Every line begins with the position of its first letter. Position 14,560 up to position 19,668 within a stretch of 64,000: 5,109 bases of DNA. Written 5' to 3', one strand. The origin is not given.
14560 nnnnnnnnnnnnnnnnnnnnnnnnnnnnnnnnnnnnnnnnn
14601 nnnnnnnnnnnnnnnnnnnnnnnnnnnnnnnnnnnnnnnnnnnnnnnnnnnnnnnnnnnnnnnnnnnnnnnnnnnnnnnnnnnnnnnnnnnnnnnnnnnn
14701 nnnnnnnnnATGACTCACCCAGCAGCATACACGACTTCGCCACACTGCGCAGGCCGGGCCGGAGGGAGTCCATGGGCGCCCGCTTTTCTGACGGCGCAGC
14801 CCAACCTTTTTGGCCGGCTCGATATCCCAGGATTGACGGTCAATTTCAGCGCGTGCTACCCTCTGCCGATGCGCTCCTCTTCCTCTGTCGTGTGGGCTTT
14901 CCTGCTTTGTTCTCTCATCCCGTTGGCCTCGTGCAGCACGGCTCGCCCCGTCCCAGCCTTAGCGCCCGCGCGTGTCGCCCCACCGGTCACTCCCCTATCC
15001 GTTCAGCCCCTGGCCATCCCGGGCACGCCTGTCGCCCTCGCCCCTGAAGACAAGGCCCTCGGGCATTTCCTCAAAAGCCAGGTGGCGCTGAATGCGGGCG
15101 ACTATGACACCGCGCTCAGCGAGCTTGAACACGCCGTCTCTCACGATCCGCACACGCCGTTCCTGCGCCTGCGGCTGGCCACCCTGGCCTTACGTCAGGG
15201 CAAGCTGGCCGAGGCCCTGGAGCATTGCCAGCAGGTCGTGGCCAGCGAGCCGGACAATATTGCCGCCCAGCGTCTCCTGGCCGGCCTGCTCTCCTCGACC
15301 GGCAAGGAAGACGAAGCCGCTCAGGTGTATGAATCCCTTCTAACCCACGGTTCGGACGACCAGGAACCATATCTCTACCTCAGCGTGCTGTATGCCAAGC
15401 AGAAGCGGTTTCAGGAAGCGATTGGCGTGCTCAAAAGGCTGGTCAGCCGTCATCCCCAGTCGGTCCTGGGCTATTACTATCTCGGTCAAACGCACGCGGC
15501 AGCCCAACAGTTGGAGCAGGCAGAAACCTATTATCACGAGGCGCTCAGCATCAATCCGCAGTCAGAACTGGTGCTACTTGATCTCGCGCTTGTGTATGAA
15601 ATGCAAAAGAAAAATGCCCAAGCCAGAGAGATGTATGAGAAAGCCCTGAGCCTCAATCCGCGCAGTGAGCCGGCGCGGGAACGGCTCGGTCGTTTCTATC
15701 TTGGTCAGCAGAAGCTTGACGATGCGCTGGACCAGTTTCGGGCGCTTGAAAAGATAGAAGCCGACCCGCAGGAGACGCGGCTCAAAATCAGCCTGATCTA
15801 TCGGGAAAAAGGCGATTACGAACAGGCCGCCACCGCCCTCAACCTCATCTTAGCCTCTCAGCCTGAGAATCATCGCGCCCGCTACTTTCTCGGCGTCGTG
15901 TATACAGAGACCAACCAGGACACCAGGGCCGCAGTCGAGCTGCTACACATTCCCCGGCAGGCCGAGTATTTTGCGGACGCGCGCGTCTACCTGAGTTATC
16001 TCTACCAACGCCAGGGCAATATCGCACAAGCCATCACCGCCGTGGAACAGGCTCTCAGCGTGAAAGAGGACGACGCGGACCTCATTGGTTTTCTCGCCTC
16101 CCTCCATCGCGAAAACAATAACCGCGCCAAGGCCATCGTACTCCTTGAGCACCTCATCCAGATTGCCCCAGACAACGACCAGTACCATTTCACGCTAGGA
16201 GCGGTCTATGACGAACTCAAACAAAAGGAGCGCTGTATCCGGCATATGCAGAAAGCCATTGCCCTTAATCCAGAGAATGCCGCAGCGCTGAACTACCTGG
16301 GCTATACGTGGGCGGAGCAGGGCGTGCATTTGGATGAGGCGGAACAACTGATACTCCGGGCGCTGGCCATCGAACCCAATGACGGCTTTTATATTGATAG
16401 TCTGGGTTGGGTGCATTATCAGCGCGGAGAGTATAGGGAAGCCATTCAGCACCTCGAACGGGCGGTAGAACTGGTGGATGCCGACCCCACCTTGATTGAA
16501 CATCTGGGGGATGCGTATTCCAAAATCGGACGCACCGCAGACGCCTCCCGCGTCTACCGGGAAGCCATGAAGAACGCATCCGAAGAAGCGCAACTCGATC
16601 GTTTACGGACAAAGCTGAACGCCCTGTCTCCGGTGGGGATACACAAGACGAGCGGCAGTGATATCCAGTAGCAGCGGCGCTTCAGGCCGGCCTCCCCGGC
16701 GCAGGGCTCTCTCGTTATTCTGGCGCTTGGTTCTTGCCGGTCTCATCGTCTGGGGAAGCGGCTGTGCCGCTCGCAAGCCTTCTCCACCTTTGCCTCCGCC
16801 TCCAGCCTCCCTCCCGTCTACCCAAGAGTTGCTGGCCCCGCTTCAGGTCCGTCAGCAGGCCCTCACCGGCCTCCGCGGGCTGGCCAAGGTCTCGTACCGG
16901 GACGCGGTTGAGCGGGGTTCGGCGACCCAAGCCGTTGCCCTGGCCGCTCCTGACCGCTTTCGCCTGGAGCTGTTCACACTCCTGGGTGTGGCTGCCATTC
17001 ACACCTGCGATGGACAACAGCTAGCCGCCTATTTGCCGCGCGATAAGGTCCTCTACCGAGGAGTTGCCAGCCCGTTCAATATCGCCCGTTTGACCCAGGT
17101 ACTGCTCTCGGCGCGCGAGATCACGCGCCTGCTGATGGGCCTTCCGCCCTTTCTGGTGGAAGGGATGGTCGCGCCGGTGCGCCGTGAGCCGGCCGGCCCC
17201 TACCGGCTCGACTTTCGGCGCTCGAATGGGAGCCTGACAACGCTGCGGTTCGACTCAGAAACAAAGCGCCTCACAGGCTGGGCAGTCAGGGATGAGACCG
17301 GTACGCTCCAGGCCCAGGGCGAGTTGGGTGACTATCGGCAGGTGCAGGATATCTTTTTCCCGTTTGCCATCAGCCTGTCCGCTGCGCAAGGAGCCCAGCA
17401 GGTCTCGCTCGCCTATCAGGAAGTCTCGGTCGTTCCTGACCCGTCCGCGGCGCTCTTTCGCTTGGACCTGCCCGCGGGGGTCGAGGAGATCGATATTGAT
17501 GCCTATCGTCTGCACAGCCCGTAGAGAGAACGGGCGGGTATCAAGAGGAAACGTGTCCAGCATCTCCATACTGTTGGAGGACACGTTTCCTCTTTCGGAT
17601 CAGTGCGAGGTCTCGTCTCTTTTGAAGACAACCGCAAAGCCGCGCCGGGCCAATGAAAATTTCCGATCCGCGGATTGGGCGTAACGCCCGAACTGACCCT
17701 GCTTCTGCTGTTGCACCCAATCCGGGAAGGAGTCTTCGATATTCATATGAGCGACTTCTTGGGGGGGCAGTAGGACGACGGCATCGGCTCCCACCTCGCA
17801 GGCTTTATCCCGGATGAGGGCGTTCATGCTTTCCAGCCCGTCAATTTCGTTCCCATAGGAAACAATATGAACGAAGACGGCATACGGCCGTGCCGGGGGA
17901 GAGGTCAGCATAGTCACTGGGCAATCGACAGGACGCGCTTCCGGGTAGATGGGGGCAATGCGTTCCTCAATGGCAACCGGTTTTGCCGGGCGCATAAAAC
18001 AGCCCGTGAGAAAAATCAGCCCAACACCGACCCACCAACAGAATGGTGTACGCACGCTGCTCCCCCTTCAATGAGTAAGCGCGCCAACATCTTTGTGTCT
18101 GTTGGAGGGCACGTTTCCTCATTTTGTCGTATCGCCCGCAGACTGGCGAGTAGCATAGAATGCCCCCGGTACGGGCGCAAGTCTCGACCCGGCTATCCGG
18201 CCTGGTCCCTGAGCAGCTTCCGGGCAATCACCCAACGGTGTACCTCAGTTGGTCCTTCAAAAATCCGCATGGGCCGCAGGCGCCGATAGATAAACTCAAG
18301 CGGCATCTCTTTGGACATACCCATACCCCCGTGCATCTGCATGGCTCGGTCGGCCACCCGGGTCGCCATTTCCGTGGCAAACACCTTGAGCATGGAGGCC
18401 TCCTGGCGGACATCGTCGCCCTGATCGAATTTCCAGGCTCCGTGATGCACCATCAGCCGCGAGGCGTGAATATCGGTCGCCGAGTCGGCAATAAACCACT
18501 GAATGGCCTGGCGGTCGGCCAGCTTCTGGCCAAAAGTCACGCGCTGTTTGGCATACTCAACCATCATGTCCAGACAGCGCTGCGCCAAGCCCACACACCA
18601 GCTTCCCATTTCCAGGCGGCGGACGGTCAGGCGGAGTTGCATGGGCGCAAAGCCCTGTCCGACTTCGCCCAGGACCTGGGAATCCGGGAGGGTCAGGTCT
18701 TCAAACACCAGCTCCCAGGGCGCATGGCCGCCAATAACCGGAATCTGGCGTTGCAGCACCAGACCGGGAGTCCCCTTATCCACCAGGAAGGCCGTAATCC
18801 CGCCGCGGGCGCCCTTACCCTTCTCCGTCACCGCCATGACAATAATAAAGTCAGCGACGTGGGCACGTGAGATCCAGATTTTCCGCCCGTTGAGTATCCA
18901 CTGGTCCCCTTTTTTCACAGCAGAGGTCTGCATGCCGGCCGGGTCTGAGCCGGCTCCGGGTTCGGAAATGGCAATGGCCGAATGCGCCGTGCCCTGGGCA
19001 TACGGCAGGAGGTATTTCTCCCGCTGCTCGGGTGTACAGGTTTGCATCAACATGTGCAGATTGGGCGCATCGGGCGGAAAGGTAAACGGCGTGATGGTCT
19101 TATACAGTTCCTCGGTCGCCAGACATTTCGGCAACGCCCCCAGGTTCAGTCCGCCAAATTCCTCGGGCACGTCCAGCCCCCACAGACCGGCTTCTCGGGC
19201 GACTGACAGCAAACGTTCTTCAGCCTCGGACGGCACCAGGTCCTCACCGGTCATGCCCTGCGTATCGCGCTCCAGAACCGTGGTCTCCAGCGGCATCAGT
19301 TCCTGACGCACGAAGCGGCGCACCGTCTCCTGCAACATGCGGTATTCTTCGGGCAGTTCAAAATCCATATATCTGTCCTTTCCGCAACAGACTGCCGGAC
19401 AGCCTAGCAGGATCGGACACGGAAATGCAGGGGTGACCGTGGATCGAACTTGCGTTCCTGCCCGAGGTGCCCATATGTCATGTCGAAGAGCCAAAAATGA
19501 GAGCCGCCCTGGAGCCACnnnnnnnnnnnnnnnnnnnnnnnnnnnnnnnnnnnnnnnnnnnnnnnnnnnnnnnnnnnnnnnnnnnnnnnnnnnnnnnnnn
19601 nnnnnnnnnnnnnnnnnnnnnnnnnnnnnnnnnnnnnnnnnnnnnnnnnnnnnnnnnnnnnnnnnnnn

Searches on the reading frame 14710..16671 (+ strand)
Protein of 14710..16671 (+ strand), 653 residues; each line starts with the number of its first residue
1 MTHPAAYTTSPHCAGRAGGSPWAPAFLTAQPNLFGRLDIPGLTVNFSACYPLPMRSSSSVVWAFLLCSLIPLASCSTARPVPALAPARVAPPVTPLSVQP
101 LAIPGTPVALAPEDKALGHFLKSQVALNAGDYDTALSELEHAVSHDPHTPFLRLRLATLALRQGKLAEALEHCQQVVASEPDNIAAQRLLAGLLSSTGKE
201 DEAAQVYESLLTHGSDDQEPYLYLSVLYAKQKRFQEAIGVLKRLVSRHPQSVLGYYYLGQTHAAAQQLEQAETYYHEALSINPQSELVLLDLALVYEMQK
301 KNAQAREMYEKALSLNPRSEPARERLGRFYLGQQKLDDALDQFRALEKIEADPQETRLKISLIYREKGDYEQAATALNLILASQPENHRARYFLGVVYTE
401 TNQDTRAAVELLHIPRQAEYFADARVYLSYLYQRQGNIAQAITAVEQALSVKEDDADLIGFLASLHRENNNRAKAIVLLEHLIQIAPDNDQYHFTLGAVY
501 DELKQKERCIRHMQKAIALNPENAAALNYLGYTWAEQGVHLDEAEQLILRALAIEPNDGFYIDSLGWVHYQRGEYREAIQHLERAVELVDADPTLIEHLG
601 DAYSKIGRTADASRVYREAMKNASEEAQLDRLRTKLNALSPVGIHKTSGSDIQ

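Call 60: search_protein_families(library=pfam, proteins=[window:14710-16671:+], max_evalue=0.001)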
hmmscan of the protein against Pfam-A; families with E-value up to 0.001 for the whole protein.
window:14710-16671:+ (653 aa): 33 families (the best 25 are shown)
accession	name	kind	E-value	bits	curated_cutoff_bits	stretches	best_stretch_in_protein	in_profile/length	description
PF07719.23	TPR_2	-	1.8e-58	190.3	27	4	254-284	3-33/34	Tetratricopeptide repeat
PF14559.12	TPR_19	-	5.7e-55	184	25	7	127-191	2-66/68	Tetratricopeptide repeat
PF13428.12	TPR_14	-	7e-48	156.5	23.5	3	289-328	4-43/44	Tetratricopeptide repeat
PF13432.12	TPR_16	-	3e-47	159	32.7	6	122-183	3-64/65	Tetratricopeptide repeat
PF13181.12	TPR_8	-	1.2e-40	134.6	25.7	0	491-523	2-34/34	Tetratricopeptide repeat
PF00515.34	TPR_1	-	2.5e-39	131.9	27.8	3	254-284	3-33/34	Tetratricopeptide repeat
PF13431.12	TPR_17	-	5.4e-36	120.3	24.4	0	513-546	2-34/34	Tetratricopeptide repeat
PF13414.12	TPR_11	-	3.1e-33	113.6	26.8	1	568-607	3-42/42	TPR repeat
PF13174.12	TPR_6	-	3.3e-33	112.5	26.3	1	221-251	3-33/33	Tetratricopeptide repeat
PF13424.12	TPR_12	-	9.6e-28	96.6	30.1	2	255-315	6-74/77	Tetratricopeptide repeat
PF23914.1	TPR_CcmH_CycH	-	3.1e-27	95.8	42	3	484-592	44-154/158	Cytochrome c-type biogenesis protein H TPR domain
PF13176.12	TPR_7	-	8e-26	88.3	27.9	0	563-592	3-32/36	Tetratricopeptide repeat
PF12895.13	ANAPC3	-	3.1e-24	85.5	27.2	2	169-243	8-81/82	Anaphase-promoting complex, cyclosome, subunit 3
PF24575.1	TPR_Slam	-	5e-20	72.3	35.2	1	358-408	51-101/104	Surface lipoprotein assembly modifier, N-terminal TPR repeats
PF13374.12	TPR_10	-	1.7e-19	69.6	27.5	0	563-588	6-31/42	Tetratricopeptide repeat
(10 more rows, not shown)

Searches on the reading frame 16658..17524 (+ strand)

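Call 60: search_protein_families(library=pfam, proteins=[window:16658-17524:+], max_evalue=0.001)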
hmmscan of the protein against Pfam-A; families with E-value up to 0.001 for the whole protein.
window:16658-17524:+ (288 aa): 1 family
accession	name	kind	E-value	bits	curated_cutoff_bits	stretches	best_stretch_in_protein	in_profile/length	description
PF14125.13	DUF4292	-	1.5e-07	31.7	23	1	141-278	75-209/209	Domain of unknown function (DUF4292)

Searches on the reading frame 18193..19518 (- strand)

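Call 60: search_protein_families(library=pfam, proteins=[window:18193-19518:-], max_evalue=0.001)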
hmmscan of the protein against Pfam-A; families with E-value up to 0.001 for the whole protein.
window:18193-19518:- (441 aa): 5 families
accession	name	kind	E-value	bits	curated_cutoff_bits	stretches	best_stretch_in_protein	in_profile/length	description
PF00441.29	Acyl-CoA_dh_1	-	1.9e-47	161.6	22.4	1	287-436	1-150/150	Acyl-CoA dehydrogenase, C-terminal domain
PF02770.24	Acyl-CoA_dh_M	-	1.1e-23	83.7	33.3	1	181-274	1-96/97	Acyl-CoA dehydrogenase, middle domain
PF08028.16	Acyl-CoA_dh_2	-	5.6e-21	75.7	22.7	1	304-414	3-123/134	Acyl-CoA dehydrogenase, C-terminal domain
PF02771.21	Acyl-CoA_dh_N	-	5.4e-18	65.9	22.9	1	57-176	2-112/113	Acyl-CoA dehydrogenase, N-terminal domain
PF22924.1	ACOX_C_alpha1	-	4.9e-05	23.6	27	1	321-435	50-168/169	Acyl-CoA oxidase, C-alpha1 domain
